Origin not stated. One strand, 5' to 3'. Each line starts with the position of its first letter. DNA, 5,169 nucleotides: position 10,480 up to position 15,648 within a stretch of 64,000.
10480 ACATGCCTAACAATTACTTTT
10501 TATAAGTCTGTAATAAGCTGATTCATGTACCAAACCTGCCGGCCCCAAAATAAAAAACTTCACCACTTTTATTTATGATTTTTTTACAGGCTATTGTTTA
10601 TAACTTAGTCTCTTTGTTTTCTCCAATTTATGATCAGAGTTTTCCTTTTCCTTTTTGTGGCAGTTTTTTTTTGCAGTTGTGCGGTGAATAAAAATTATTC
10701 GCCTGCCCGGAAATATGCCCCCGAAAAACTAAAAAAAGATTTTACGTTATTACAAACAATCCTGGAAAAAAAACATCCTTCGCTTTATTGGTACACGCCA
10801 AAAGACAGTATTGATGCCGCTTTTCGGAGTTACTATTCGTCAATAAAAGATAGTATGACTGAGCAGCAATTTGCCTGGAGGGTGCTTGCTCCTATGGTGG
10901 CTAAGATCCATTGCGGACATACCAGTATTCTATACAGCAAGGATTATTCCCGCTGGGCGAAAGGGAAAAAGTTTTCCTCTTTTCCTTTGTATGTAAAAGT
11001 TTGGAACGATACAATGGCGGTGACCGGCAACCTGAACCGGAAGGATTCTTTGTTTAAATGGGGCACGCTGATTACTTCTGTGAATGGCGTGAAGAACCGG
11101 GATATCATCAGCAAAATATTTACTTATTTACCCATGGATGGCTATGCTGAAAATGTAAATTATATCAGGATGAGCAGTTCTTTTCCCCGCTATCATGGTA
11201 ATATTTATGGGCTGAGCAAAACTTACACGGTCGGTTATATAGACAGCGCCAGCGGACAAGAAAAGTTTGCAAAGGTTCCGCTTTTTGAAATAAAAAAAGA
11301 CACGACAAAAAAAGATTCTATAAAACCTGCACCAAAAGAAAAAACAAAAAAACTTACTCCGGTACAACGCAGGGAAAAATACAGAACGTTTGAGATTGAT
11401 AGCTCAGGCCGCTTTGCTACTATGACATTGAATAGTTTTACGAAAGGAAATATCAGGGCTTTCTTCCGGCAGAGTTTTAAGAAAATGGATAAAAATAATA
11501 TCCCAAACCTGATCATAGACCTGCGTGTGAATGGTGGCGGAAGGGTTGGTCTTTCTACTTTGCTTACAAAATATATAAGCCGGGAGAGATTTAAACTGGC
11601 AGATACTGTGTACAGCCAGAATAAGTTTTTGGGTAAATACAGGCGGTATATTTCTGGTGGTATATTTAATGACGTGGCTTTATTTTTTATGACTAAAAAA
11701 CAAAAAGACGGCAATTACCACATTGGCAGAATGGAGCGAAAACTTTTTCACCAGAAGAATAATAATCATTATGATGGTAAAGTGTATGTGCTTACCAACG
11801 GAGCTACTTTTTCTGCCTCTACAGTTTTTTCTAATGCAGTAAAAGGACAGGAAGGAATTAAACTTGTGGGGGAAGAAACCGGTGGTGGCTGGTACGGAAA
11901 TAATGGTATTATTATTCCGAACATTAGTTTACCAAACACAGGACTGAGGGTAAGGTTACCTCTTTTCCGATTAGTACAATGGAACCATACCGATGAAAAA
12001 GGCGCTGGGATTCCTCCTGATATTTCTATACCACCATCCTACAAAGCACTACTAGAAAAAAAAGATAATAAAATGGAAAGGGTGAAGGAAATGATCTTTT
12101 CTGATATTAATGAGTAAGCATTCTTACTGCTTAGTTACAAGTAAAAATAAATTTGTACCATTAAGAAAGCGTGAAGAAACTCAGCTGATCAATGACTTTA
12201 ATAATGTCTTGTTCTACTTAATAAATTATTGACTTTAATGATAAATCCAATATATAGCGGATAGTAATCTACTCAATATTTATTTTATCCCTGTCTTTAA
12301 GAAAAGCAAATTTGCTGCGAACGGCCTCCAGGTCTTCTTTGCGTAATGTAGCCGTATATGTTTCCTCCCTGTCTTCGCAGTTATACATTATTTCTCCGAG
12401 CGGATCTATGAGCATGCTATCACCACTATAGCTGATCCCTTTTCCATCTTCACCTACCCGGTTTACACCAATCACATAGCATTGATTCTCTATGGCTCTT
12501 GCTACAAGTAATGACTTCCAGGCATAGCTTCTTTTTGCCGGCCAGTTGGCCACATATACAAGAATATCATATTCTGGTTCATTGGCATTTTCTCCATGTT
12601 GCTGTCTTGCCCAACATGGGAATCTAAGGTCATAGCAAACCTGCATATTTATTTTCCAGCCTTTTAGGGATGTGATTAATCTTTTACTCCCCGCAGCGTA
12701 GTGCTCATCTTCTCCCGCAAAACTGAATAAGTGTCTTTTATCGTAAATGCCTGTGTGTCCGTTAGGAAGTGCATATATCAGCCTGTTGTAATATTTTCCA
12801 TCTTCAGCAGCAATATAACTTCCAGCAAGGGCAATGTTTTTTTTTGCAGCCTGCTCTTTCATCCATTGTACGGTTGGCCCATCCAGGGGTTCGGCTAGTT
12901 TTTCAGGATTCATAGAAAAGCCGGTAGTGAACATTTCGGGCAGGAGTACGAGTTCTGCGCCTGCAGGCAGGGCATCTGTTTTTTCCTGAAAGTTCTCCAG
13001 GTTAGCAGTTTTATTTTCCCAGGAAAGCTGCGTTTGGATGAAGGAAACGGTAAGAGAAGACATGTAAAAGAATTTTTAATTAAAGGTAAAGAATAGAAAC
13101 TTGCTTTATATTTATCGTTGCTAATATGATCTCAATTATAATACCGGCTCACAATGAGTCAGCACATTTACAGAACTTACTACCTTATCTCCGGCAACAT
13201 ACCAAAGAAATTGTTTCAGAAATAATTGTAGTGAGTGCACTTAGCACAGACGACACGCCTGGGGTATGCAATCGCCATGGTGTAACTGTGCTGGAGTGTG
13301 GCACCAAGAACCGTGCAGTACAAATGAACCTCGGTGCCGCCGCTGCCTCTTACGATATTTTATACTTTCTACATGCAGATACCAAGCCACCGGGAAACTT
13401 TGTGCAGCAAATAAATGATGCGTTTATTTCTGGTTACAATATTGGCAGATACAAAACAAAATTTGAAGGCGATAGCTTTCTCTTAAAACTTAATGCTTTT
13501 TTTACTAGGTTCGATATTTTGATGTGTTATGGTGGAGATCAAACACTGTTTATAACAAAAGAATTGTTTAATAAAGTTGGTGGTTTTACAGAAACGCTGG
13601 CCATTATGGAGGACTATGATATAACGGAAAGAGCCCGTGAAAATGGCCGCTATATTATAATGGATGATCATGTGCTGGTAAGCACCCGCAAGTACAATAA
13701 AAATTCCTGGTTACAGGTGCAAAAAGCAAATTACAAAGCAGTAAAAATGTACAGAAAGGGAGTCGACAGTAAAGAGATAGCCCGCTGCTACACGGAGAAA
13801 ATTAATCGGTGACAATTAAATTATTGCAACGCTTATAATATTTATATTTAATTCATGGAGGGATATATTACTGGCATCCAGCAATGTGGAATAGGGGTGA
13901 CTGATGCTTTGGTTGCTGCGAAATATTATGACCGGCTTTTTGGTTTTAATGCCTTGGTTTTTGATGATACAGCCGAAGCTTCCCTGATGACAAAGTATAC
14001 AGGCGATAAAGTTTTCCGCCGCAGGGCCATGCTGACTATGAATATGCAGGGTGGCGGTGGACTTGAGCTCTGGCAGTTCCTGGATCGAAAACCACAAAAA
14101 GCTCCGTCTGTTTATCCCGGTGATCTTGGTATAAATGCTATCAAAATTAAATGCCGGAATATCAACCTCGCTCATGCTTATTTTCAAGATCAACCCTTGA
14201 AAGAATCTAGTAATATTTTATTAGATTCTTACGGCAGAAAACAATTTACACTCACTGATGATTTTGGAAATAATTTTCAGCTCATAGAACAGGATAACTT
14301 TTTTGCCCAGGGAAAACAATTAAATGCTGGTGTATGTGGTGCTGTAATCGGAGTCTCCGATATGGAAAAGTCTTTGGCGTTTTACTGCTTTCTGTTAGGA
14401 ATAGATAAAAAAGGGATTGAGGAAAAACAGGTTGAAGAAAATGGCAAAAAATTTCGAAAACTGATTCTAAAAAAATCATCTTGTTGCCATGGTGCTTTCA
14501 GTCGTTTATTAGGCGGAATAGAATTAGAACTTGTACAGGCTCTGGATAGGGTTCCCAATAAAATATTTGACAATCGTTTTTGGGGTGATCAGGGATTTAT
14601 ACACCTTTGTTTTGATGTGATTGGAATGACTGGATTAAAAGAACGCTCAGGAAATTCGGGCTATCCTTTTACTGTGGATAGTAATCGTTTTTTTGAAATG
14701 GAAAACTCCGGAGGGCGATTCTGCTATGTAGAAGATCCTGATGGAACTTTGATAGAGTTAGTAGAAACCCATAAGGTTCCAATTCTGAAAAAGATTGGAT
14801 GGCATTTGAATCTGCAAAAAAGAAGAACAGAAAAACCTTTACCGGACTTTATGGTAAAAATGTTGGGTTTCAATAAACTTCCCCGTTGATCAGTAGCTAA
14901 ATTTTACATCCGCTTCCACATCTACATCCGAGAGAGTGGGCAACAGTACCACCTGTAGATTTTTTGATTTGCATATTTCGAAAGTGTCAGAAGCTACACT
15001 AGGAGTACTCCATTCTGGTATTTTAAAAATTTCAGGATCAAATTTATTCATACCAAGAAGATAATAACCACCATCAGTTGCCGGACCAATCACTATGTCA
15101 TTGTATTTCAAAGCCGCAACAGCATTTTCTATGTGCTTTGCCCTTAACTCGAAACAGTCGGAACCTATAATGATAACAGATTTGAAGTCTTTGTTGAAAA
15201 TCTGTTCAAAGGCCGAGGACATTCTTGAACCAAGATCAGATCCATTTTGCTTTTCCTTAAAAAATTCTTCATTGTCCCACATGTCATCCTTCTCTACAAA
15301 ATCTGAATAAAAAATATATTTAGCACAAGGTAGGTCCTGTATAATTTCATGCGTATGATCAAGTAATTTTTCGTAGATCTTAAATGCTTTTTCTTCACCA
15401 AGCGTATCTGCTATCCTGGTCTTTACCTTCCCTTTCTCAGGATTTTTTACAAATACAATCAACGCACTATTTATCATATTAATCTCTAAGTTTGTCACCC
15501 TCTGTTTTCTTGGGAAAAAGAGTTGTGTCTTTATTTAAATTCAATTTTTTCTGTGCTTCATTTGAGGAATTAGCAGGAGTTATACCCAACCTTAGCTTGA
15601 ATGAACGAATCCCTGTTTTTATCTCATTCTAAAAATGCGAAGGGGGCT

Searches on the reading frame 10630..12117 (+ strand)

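Call 43: search_protein_families(library=pfam, max_evalue=0.000001, proteins=[window:10630-12117:+])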
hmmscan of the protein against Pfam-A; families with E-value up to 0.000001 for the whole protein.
window:10630-12117:+ (495 aa): 1 family
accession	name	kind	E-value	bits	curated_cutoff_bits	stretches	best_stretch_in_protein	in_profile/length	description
PF03572.23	Peptidase_S41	-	1.8e-23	83.4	24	1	263-466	3-164/165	Peptidase family S41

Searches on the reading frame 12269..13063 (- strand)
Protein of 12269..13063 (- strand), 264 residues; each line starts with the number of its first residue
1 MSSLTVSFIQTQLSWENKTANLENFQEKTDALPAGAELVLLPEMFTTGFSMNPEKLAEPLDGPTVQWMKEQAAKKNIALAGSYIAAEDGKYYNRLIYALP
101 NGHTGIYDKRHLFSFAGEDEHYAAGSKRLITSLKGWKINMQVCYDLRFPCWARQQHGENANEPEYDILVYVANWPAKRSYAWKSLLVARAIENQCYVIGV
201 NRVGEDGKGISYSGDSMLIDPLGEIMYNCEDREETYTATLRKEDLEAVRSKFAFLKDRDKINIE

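Call 44: search_protein_families(library=pfam, max_evalue=0.000001, proteins=[window:12269-13063:-])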
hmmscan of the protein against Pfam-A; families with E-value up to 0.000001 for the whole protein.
window:12269-13063:- (264 aa): 1 family
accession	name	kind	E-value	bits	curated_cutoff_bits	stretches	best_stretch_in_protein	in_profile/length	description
PF00795.27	CN_hydrolase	-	2.3e-40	139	23.2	1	6-249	2-255/256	Carbon-nitrogen hydrolase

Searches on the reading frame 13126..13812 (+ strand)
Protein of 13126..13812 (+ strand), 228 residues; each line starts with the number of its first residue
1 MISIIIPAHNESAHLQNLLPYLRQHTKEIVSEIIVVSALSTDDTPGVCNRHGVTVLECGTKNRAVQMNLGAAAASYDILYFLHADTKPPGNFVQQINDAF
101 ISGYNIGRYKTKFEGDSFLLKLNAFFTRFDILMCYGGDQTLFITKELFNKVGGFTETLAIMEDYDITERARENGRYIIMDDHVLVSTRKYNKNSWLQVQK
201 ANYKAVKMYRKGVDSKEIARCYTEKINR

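Call 44: search_protein_families(library=pfam, max_evalue=0.000001, proteins=[window:13126-13812:+])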
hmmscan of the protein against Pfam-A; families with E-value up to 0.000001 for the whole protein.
window:13126-13812:+ (228 aa): 1 family
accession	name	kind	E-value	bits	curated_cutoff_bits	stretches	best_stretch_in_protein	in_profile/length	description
PF00535.33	Glycos_transf_2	-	6.1e-13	49.5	23.3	1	3-122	1-128/168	Glycosyl transferase family 2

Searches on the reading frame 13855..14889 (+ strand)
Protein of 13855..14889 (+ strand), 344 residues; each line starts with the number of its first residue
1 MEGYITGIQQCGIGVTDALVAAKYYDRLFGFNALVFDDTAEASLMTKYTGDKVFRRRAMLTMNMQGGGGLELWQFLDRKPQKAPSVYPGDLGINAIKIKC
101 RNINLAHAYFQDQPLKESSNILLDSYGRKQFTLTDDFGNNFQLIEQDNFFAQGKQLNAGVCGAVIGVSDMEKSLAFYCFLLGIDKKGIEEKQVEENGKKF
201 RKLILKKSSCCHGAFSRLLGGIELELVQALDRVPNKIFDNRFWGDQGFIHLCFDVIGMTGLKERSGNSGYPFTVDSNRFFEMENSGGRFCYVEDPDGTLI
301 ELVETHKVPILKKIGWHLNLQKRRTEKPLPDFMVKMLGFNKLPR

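Call 44: search_protein_families(library=pfam, max_evalue=0.000001, proteins=[window:13855-14889:+])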
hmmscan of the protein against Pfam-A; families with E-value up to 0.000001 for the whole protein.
window:13855-14889:+ (344 aa): 2 families
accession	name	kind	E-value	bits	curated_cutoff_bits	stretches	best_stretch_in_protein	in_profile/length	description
PF13669.12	Glyoxalase_4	-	5.2e-08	33.6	27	0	164-276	4-97/109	Glyoxalase/Bleomycin resistance protein/Dioxygenase superfamily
PF00903.31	Glyoxalase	-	6.4e-08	33.5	20.6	0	164-302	6-121/121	Glyoxalase/Bleomycin resistance protein/Dioxygenase superfamily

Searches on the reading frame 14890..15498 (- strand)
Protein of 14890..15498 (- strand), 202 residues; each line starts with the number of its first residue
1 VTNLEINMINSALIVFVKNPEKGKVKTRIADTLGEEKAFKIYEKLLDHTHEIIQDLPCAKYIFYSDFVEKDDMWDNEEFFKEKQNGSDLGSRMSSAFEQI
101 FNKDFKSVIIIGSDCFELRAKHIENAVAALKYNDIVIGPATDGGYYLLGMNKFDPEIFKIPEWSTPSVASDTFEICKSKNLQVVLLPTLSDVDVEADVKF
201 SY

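Call 44: search_protein_families(library=pfam, max_evalue=0.000001, proteins=[window:14890-15498:-])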
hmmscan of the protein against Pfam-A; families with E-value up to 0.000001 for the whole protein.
window:14890-15498:- (202 aa): 2 families
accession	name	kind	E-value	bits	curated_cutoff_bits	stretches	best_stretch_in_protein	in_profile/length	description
PF09837.15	DUF2064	-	9.9e-31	106.5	25.8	1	53-165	6-120/120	Uncharacterized protein conserved in bacteria (DUF2064)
PF01983.22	CofC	-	4.8e-08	32.9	22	1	23-152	11-135/217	Guanylyl transferase CofC like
